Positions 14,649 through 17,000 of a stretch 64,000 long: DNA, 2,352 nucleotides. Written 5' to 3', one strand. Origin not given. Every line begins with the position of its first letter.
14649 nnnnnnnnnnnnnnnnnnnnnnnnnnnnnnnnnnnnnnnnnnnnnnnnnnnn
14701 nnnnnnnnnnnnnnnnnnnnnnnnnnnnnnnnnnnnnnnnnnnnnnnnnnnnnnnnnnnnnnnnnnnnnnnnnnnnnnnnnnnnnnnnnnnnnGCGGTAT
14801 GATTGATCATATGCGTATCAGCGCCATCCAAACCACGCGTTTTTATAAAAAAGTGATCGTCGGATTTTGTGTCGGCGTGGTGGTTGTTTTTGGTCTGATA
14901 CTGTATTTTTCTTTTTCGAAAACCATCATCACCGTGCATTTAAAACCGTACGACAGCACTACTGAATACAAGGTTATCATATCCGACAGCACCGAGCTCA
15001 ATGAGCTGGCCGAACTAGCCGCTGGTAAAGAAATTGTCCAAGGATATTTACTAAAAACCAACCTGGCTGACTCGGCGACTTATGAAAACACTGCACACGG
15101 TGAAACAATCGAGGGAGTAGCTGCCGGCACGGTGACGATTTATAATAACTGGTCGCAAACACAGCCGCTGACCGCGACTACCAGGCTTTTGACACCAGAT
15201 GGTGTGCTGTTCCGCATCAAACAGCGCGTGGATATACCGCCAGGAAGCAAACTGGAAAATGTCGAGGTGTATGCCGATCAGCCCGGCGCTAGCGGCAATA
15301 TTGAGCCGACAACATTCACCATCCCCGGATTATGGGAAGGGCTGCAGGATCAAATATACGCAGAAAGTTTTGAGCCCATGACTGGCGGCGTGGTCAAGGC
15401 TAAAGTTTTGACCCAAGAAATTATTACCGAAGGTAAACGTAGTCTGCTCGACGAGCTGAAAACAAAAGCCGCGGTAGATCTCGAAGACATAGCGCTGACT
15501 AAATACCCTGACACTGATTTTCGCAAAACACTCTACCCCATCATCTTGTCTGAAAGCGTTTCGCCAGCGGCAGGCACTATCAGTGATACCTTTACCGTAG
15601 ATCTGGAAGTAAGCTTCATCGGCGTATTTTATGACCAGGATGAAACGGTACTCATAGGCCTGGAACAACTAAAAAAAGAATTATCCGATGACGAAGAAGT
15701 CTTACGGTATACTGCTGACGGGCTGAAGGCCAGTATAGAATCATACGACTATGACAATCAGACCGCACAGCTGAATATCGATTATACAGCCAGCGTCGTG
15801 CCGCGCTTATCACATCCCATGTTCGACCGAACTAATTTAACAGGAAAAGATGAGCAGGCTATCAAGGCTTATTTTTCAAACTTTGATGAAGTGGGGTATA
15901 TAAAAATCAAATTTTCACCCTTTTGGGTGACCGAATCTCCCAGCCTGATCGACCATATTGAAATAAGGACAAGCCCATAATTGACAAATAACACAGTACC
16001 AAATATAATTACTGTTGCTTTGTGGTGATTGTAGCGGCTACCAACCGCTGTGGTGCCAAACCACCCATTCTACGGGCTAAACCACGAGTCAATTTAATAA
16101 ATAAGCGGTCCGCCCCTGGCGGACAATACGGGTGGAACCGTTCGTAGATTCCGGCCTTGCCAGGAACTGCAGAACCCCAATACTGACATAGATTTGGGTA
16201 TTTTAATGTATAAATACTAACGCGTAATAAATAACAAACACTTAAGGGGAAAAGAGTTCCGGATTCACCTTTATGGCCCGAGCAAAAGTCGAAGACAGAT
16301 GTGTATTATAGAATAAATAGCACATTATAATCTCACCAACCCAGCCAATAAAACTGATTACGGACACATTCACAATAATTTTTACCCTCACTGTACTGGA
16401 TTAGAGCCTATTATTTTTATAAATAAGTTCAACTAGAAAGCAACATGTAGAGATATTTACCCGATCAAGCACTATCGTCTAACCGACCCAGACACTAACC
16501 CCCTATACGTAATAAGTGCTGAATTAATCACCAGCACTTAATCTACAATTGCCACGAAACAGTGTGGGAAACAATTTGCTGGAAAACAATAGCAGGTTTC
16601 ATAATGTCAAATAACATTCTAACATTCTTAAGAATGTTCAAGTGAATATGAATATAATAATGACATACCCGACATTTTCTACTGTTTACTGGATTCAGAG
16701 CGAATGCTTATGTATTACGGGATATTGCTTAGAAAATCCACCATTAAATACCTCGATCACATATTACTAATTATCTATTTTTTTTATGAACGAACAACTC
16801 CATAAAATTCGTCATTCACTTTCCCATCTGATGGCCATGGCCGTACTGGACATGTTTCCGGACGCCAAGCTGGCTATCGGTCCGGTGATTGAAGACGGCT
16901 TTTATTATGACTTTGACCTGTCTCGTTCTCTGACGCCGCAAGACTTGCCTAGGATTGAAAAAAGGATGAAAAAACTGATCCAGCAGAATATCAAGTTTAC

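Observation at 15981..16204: Perfect consensus promoter driving a structured RNA with T-box-like features upstream of thrS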

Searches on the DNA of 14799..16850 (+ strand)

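Call 4: search_rna_families(source=window, start=15900, end=16850, threshold=evalue, max_evalue=10, show_alignments=5)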
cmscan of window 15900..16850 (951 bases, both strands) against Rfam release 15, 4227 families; matches with E-value up to 10: 2.
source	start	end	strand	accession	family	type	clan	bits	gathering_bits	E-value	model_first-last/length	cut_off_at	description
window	16092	16153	+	RF00230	T-box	Cis-reg; leader;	-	17.3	93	0.23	148-216/219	no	T-box leader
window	16096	16186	-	RF02353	BjrC68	Gene; sRNA;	-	15.9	39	0.3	1-82/82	no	Bradyrhizobiaceae sRNA BjrC68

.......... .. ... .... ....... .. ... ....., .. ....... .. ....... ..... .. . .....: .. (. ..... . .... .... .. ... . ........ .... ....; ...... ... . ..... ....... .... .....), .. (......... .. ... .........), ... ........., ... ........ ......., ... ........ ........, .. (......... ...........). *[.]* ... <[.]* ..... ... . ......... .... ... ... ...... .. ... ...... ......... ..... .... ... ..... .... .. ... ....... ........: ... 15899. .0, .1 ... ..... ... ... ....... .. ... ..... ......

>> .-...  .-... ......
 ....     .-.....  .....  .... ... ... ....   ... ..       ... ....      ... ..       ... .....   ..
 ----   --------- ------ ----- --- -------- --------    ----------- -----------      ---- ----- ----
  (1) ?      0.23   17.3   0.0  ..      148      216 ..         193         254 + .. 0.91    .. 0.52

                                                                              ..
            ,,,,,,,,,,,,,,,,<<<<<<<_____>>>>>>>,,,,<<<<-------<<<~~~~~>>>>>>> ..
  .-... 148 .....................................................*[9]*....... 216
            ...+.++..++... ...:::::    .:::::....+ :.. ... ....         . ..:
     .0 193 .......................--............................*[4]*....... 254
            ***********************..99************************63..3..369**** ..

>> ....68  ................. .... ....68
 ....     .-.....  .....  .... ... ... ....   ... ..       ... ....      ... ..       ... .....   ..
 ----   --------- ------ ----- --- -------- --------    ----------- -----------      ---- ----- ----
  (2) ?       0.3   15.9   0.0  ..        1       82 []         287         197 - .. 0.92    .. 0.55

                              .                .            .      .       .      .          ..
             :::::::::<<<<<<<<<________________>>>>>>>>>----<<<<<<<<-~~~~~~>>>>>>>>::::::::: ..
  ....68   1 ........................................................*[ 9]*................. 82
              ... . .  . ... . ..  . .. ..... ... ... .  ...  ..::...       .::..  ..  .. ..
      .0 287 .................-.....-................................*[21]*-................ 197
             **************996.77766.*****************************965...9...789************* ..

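Call 27: search_rna_families(sources=[L132, L138, L142, L143, L144, L152, L154, L159, L163, L084, L086, L088, L089, L091, L093, L094, L100, L101, L102, L139], threshold=gathering)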
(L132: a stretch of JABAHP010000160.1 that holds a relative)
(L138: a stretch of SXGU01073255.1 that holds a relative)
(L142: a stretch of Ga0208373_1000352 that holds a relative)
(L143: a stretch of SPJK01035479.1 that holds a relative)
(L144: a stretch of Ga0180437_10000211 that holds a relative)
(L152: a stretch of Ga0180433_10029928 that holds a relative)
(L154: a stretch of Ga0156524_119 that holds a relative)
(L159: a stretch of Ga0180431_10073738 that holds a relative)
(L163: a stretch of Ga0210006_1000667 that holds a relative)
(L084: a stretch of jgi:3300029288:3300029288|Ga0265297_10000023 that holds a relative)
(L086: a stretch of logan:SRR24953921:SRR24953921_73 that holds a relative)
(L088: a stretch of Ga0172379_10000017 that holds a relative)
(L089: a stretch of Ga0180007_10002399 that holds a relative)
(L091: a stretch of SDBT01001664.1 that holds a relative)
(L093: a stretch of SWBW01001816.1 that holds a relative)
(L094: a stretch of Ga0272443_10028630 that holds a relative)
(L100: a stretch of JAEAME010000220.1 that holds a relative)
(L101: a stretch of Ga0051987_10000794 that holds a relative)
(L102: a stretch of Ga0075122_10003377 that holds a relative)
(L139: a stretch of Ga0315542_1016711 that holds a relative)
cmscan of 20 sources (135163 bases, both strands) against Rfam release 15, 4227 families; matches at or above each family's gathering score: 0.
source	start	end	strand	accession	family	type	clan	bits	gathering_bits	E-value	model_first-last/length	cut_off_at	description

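Call 29: search_rna_families(sources=[L132, L138, L142, L143, L154, L163, L159, L093, L094], threshold=evalue, max_evalue=1, show_alignments=3)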
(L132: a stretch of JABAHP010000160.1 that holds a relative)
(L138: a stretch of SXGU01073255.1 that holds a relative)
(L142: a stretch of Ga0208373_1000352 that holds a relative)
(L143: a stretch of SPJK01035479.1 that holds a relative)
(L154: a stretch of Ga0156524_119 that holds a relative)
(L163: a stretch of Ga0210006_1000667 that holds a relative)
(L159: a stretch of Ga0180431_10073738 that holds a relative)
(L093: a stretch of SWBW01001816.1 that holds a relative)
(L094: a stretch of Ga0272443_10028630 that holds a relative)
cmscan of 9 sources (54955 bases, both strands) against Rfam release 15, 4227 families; matches with E-value up to 1: 7.
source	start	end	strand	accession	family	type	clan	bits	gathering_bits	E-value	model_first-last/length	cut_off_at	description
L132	4137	4333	+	RF00230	T-box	Cis-reg; leader;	-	68.4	93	9.2e-13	1-219/219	no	T-box leader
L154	4134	4337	+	RF00230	T-box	Cis-reg; leader;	-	44.7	93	1.1e-06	1-219/219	no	T-box leader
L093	4170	4349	+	RF00230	T-box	Cis-reg; leader;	-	33.9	93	0.00071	1-219/219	no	T-box leader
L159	1886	2069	+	RF00230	T-box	Cis-reg; leader;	-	31.6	93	0.0027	1-219/219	no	T-box leader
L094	3427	3606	+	RF00230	T-box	Cis-reg; leader;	-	31.6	93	0.0027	1-219/219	no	T-box leader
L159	2078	2138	+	RF04157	MIR9486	Gene; miRNA;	-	28.3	100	0.12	1-119/119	no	MIR9486 microRNA precursor family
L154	6136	6188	-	RF02225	sX6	Gene; sRNA;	-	20.6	40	0.28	274-327/342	no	Proteobacterial sRNA sX6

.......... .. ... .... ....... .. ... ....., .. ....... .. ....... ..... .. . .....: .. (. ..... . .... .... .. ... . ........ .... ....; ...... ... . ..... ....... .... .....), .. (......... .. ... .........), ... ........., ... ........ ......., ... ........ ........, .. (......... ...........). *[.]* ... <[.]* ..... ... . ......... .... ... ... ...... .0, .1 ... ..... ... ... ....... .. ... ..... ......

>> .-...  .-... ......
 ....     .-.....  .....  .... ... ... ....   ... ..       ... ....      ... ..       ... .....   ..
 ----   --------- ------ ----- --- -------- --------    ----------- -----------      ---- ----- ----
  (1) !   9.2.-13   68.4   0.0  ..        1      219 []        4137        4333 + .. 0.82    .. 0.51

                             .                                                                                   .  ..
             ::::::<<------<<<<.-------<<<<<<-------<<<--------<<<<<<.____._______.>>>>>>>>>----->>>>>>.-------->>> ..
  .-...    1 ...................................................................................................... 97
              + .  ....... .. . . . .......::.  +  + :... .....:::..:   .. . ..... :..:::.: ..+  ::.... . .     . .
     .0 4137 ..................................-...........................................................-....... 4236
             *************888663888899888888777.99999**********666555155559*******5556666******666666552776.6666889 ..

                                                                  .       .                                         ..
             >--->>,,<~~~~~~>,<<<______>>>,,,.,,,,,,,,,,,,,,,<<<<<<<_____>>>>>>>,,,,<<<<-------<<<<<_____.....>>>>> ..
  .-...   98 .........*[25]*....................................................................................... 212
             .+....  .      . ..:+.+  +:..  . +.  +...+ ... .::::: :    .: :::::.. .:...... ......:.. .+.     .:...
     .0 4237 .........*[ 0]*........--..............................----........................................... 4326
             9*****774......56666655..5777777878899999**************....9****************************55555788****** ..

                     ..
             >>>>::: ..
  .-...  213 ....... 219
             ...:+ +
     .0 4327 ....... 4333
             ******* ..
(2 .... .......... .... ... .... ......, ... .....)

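Call 52: build_rna_model(alignment_id=A3, structure=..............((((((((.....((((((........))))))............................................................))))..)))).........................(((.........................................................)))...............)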
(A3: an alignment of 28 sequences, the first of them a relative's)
Model R1 built from alignment A3 (28 sequences, 220 columns); structure: as given.
model positions 140; base pairs 17; branch points 1; effective number of sequences 6.88; information 0.59 bits per position. Calibrated on 0.2 Mb of random sequence (short: E-values are rough).
structure used (alignment columns):
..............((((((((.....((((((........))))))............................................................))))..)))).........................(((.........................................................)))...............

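Call 53: search_with_rna_model(model_id=R1, source=window, max_evalue=10, show_alignments=2)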
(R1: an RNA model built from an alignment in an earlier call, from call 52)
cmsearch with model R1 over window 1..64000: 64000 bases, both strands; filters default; matches with E-value up to 10: 1.
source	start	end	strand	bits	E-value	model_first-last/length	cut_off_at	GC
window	16004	16139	+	86.4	2.8e-18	1-140/140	no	0.5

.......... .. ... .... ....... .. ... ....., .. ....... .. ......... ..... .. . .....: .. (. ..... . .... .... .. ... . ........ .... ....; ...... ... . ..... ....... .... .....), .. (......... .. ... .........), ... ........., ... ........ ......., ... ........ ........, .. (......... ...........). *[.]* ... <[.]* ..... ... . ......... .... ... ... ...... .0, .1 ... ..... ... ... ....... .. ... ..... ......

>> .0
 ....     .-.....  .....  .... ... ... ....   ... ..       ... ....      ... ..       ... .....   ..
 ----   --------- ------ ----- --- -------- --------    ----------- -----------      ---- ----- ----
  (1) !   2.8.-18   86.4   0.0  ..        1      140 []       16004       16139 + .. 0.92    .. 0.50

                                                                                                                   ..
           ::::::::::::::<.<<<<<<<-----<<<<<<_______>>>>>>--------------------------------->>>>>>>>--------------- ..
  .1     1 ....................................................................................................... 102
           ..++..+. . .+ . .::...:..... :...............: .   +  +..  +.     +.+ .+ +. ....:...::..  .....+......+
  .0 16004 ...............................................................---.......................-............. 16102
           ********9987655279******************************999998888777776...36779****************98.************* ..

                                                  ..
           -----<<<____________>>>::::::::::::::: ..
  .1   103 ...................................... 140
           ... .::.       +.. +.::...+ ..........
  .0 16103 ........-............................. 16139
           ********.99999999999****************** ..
